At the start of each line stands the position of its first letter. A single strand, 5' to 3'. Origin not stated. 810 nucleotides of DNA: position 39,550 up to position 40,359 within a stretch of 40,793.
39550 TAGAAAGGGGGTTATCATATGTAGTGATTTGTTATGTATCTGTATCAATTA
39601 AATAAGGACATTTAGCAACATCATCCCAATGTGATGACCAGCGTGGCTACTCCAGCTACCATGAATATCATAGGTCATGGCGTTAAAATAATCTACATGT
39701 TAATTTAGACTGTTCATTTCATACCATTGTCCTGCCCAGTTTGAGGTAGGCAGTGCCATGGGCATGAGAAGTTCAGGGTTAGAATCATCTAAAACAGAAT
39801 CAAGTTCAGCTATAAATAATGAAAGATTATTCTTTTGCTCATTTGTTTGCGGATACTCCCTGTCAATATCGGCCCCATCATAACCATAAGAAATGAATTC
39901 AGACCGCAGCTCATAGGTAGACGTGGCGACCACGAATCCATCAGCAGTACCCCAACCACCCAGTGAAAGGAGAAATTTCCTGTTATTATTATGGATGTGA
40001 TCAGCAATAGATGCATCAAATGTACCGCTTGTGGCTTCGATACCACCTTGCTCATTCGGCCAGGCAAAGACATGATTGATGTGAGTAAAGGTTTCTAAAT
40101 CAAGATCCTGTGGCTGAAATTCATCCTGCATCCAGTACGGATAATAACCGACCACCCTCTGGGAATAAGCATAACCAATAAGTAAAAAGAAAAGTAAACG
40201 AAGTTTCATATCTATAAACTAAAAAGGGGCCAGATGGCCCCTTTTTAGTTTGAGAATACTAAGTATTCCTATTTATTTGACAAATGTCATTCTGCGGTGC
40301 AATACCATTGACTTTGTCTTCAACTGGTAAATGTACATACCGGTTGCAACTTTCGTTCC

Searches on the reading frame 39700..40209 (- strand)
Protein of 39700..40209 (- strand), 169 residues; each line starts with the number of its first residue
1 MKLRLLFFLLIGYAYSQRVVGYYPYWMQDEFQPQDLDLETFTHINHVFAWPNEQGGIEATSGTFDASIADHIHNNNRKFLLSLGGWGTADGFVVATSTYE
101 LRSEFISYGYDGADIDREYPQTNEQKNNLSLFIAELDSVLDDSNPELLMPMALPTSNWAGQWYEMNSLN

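Call 9: search_protein_families(library=pfam, proteins=[window:39700-40209:-])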
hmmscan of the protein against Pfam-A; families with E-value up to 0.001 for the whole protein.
window:39700-40209:- (169 aa): 1 family
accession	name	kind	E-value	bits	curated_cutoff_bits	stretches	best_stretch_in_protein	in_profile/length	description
PF00704.34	Glyco_hydro_18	-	2.1e-16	60.9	29.6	1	18-166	1-167/317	Glycosyl hydrolases family 18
